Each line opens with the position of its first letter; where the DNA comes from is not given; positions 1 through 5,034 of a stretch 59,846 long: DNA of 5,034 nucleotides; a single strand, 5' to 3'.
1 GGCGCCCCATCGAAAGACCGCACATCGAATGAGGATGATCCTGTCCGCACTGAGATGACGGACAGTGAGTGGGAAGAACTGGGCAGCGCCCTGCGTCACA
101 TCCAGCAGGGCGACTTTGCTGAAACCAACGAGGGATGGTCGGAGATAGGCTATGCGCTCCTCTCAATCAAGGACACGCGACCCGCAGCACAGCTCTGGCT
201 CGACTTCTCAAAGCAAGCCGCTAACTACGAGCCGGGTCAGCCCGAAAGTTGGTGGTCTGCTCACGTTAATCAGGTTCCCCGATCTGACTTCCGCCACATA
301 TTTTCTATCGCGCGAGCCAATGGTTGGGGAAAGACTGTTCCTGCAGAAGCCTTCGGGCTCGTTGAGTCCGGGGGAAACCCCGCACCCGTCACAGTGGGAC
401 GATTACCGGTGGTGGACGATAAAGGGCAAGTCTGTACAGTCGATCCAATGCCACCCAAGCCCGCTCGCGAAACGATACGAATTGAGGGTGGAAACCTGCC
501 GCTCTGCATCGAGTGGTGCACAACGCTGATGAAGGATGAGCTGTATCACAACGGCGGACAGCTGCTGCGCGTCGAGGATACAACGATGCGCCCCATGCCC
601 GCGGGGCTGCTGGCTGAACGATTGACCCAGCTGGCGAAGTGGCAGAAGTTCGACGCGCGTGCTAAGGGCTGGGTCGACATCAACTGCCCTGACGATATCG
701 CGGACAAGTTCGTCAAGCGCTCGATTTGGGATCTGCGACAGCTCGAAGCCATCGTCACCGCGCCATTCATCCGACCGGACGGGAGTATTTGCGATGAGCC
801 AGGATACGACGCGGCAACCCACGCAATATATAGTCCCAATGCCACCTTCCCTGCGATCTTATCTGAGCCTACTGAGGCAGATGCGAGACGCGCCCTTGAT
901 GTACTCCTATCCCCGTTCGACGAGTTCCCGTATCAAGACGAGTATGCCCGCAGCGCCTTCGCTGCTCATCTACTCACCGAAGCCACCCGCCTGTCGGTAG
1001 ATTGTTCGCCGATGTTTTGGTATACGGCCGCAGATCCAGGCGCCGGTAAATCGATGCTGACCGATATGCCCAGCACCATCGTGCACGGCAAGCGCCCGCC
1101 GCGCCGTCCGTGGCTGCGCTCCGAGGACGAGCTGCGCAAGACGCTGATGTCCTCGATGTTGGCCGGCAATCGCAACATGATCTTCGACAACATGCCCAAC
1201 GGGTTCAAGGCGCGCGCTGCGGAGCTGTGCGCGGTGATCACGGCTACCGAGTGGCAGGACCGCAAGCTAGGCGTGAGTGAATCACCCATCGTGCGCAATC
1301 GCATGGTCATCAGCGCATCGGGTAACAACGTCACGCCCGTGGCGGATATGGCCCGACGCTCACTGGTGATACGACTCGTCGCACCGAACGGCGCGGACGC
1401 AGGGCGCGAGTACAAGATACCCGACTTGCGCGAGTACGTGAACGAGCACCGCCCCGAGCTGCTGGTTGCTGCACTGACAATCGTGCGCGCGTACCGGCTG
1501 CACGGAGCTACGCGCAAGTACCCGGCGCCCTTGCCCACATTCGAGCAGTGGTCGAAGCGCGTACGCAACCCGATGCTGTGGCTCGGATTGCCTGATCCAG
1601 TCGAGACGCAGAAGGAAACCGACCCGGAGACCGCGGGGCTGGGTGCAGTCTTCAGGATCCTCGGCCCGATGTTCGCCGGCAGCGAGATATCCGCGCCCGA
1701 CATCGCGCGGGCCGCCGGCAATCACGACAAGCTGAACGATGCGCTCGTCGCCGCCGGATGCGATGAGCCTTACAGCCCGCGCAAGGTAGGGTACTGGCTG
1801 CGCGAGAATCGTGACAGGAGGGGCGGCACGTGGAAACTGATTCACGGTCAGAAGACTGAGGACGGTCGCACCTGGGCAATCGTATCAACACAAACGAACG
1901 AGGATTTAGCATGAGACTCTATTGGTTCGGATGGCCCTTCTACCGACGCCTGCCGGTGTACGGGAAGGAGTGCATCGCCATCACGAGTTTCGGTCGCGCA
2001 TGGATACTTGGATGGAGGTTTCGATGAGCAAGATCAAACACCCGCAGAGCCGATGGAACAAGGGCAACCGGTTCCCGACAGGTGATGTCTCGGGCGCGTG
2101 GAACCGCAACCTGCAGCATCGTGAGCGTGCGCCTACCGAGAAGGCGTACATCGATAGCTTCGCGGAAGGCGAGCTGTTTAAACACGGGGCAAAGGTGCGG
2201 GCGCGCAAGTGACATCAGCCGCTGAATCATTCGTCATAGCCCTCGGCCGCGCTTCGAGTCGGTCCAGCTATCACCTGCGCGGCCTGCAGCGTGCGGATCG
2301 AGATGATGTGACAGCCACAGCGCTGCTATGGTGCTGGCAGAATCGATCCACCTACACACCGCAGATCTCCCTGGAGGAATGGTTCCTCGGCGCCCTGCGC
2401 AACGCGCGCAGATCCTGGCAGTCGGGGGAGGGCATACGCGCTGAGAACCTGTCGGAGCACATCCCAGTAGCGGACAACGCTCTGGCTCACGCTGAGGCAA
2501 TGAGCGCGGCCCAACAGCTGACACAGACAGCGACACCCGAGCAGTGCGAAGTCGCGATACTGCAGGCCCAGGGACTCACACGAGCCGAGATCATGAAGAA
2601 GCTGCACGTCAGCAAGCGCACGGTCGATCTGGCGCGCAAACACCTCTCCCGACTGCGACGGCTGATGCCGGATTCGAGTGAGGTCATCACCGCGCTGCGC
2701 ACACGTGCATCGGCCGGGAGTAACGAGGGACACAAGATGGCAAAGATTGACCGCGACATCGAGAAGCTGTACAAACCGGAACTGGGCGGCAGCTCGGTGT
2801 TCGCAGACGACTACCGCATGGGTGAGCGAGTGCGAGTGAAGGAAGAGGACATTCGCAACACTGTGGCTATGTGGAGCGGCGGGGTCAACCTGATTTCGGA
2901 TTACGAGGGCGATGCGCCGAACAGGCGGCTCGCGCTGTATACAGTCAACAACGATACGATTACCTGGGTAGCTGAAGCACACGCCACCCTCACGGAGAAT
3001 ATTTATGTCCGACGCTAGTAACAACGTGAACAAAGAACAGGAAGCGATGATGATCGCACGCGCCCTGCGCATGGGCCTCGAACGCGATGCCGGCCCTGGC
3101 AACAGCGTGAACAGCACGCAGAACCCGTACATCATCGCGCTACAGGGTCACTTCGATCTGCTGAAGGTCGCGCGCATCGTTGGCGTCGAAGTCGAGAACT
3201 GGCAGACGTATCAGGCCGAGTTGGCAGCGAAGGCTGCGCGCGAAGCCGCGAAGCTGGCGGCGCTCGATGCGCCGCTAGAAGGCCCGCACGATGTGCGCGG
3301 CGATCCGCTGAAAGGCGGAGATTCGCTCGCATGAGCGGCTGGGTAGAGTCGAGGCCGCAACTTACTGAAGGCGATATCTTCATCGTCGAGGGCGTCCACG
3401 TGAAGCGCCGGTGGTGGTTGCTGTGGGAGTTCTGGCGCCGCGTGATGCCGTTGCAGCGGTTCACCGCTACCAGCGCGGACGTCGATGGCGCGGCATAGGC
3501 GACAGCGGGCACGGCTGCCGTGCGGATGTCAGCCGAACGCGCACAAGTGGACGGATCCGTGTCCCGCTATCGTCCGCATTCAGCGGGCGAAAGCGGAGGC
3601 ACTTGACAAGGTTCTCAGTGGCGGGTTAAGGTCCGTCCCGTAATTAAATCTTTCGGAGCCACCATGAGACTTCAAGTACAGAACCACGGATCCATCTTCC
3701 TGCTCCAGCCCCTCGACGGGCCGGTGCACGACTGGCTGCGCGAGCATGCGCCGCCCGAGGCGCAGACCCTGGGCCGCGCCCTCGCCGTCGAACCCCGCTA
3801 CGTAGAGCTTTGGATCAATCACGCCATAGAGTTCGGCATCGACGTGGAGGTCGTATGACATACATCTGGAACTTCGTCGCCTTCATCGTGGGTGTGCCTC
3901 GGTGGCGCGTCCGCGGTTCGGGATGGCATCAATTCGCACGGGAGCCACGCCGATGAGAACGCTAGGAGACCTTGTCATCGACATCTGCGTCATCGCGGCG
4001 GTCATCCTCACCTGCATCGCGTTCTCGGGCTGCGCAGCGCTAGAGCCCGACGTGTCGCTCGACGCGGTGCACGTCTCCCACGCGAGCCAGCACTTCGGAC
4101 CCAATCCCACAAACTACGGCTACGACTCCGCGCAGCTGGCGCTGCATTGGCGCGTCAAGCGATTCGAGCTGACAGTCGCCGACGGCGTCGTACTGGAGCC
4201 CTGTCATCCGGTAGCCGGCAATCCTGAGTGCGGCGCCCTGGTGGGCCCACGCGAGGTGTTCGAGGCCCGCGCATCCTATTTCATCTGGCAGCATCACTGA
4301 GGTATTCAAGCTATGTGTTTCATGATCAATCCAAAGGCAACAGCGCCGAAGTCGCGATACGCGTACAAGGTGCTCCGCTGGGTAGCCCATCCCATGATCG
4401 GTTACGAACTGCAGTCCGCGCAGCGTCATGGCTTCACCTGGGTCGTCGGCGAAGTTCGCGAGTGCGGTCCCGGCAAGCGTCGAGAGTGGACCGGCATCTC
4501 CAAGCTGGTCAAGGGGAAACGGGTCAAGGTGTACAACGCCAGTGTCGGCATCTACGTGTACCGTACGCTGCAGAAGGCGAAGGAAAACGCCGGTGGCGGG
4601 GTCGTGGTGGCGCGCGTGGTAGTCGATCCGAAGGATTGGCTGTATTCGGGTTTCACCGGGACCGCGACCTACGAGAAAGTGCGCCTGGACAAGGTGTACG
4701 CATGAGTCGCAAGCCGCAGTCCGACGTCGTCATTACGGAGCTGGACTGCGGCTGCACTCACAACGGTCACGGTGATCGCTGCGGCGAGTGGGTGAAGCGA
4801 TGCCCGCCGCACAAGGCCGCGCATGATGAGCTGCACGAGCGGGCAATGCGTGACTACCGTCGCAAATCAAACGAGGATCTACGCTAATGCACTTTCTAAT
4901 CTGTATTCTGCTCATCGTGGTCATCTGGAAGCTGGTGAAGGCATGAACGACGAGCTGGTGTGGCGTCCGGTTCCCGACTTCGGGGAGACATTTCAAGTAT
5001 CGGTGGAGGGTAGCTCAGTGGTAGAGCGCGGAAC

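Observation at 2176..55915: Over-represented 8-bp palindrome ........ concentrated at gene starts and at the centre of a divergent promoter region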

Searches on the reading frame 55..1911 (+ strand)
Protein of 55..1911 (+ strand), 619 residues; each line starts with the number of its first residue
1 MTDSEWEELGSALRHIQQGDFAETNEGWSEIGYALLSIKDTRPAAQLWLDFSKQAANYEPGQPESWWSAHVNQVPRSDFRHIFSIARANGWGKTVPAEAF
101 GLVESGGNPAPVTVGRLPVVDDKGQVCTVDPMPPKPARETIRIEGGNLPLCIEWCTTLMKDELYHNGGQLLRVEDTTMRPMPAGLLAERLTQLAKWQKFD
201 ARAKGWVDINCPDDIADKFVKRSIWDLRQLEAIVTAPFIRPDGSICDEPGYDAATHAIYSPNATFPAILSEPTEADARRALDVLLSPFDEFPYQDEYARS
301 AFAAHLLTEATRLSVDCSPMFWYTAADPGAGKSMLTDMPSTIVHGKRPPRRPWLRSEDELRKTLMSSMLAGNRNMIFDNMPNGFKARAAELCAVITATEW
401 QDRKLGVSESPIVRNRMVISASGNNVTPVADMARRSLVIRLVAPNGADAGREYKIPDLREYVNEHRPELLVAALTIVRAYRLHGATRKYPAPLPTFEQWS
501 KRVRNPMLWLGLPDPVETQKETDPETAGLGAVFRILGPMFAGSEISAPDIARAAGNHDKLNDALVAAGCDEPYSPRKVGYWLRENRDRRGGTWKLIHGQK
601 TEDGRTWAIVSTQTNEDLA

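Call 10: search_protein_families(library=pfam, proteins=[window:55-1911:+], max_evalue=0.01)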
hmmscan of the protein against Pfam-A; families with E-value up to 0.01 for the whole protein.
window:55-1911:+ (619 aa): 1 family
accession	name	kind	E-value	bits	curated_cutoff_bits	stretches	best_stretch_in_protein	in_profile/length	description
PF08707.16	PriCT_2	-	0.00017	22.3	22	1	12-68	4-60/77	Primase C terminal 2 (PriCT-2)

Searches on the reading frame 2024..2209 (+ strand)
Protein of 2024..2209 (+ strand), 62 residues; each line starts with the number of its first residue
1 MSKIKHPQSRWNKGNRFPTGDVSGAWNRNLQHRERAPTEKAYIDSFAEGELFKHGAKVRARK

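Call 61: search_protein_families(library=pfam, proteins=[window:2024-2209:+], max_evalue=0.1)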
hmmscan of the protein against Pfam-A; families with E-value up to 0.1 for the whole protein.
window:2024-2209:+ (62 aa): 0 families

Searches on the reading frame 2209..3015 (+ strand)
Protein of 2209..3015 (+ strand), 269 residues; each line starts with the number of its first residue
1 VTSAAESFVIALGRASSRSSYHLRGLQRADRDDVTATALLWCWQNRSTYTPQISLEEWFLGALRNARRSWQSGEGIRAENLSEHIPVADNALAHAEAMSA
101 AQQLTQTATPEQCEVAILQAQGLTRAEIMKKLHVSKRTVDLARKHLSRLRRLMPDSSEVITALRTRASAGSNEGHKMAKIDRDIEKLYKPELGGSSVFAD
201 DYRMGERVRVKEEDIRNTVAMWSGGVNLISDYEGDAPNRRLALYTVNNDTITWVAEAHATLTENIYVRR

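Call 10: search_protein_families(library=pfam, proteins=[window:2209-3015:+], max_evalue=0.01)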
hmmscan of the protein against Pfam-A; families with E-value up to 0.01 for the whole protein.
window:2209-3015:+ (269 aa): 4 families
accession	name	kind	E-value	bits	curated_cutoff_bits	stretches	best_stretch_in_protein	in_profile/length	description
PF13384.12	HTH_23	-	0.0003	21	24.6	1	119-145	13-40/50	Homeodomain-like domain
PF00196.25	GerE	-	0.0015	18.6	23.5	1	109-146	4-41/57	Bacterial regulatory proteins, luxR family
PF07638.17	Sigma70_ECF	-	0.0023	18.3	21.1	1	89-140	118-169/185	ECF sigma factor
PF08279.18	HTH_11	-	0.0051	17.1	25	1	117-153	8-43/55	HTH domain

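Call 30: search_protein_families(library=phrogs, proteins=[window:2209-3015:+], max_evalue=0.01)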
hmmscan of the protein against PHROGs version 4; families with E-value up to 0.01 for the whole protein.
window:2209-3015:+ (269 aa): 3 families
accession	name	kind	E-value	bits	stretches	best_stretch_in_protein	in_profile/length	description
phrog_664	-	DNA, RNA and nucleotide metabolism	0.00056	20.8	1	76-139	53-117/210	DNA binding protein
phrog_1740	-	transcription regulation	0.00085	18.9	1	28-151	80-210/567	RNA polymerase sigma factor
phrog_3855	-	DNA, RNA and nucleotide metabolism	0.0037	18.7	1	103-149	59-106/115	HTH DNA binding protein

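Call 78: find_related_loci(query=A1, collection=metagenome_contigs, flank=10000)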
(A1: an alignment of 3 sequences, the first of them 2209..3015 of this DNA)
Query A1 (269 aa) in metagenome_contigs; peptide patterns used: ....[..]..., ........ (x = any residue, [..] = any of these).
600 stretches matched a pattern (row limit reached: there are more); 5 encode a relative of the query (tblastn E <= 1e-3); 5 distinct loci.
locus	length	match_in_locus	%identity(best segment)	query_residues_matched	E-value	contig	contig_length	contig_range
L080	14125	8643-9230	37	3-193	7e-35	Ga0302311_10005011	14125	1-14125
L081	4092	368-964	36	1-193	1e-32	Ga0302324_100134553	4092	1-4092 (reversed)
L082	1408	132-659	36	1-171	9e-31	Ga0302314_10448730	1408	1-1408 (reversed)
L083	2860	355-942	33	1-193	2e-25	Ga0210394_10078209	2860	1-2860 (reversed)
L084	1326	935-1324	39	3-129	2e-22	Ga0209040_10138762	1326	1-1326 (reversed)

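Call 79: find_related_loci(query=A1, collection=viral_contigs, flank=10000)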
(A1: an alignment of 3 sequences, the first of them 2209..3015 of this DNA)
Query A1 (269 aa) in viral_contigs; peptide patterns used: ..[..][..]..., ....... (x = any residue, [..] = any of these).
54 stretches matched a pattern; 1 encode a relative of the query (tblastn E <= 1e-3); 1 distinct loci.
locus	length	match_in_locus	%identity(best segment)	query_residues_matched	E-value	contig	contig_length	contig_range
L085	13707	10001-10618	43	1-194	4e-42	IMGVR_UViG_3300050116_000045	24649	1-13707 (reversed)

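Call 87: search_solved_structures(query=window:2209-3015:+, max_evalue=1)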
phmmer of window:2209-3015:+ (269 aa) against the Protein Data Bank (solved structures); distinct sequences matched with E-value up to 1: 9.
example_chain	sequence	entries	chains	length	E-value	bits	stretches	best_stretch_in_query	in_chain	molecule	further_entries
8a5r_AAA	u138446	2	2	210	0.029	17.1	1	100-147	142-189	Light-activated DNA-binding protein EL222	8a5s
3p7n_A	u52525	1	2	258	0.044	16.5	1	100-146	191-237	Sensor histidine kinase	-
3ulq_B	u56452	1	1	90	0.069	15.8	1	98-144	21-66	Transcriptional regulatory protein ComA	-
2krf_A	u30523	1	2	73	0.087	15.5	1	101-144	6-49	Transcriptional regulatory protein comA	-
1je8_A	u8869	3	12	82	0.15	14.7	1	100-152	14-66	Nitrate/Nitrite Response Regulator Protein NARL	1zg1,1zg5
7sa4_8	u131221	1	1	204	0.36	13.5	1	15-104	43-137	Peptide chain release factor H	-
8u3b_G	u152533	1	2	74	0.44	13.2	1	108-153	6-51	Nitrate/nitrite response regulator protein NarL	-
1a04_A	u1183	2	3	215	0.58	12.8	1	94-152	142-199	NITRATE/NITRITE RESPONSE REGULATOR PROTEIN NARL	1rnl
1p4w_A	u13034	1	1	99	0.59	12.8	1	96-151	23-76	rcsB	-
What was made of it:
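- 2209..3018 (+): Candidate binder: a 269-aa protein with an ECF-sigma region-2-like N-terminus and a region-4/LuxR-GerE-type HTH (residues about 100-150). A conserved site lies just upstream of the gene. Weak matches only: Pfam HTH_23, GerE and Sigma70_ECF (call 10); PHROG sigma factor and DNA-binding protein (call 30); PDB EL222, ComA and NarL (call 87).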

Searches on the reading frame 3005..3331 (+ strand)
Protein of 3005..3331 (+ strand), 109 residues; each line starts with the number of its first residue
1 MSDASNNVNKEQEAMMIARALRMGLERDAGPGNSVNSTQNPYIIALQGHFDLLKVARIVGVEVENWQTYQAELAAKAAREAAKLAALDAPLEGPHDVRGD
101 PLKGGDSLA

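Call 10: search_protein_families(library=pfam, proteins=[window:3005-3331:+], max_evalue=0.01)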
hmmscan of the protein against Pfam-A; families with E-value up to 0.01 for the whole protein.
window:3005-3331:+ (109 aa): 0 families

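Call 91: search_protein_families(library=phrogs, proteins=[window:3005-3331:+], max_evalue=0.01)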
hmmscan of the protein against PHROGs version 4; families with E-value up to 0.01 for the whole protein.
window:3005-3331:+ (109 aa): 0 families

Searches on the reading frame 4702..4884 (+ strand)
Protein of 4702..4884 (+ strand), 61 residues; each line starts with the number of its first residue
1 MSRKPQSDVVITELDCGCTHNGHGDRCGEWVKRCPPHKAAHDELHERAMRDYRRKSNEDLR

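Call 61: search_protein_families(library=pfam, proteins=[window:4702-4884:+], max_evalue=0.1)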
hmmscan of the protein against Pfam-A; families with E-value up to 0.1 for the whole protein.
window:4702-4884:+ (61 aa): 1 family
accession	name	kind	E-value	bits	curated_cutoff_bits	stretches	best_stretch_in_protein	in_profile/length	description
PF15196.11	Harakiri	-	0.081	13.9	27.9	1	16-56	16-56/94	Activator of apoptosis harakiri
